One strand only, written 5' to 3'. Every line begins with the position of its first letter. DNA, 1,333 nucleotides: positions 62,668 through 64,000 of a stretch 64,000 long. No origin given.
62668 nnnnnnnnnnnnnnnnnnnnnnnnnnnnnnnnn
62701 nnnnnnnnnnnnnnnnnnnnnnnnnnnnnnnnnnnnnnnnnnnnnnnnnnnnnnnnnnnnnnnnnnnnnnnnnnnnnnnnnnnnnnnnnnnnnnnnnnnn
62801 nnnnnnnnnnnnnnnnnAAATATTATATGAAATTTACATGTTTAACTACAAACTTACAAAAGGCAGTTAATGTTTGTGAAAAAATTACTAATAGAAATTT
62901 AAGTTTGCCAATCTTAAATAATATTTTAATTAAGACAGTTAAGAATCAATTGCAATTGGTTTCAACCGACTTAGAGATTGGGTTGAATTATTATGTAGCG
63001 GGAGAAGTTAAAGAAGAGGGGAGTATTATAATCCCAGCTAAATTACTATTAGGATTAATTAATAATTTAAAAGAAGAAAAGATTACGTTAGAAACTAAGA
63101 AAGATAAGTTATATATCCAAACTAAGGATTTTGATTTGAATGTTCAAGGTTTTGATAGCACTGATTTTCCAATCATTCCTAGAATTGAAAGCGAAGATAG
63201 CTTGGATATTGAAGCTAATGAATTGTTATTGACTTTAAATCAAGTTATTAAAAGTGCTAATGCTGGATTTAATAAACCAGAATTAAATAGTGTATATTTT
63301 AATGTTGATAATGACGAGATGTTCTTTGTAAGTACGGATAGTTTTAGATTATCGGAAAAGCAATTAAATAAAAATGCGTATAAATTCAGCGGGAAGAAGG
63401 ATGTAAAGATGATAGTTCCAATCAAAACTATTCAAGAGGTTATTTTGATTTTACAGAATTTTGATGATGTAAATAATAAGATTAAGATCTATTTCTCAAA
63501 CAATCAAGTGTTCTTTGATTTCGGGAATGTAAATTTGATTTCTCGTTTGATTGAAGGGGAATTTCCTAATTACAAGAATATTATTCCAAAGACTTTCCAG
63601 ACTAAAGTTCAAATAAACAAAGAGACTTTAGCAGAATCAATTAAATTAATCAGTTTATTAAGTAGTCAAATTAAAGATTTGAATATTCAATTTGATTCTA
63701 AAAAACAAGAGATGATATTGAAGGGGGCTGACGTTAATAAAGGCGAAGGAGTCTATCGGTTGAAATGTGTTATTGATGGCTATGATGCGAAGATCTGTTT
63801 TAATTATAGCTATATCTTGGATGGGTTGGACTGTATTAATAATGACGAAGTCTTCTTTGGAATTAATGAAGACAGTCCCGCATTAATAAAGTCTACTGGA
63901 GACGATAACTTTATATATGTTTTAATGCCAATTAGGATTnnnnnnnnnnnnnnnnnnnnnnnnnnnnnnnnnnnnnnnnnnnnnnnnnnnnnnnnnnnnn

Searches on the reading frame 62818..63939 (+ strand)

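Call 83: search_protein_families(library=pfam, max_evalue=0.00001, proteins=[window:62818-63939:+])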
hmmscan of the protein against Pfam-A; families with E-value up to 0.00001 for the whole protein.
seq(374 aa): 3 families
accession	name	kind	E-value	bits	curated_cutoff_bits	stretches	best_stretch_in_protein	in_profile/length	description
PF02767.21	DNA_pol3_beta_2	-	4.7e-27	95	27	1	131-251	2-116/116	DNA polymerase III beta subunit, central domain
PF00712.24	DNA_pol3_beta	-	4e-26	92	24.4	1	4-121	1-120/120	DNA polymerase III beta subunit, N-terminal domain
PF02768.20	DNA_pol3_beta_3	-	2.7e-19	69.6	27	1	253-373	1-121/121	DNA polymerase III beta subunit, C-terminal domain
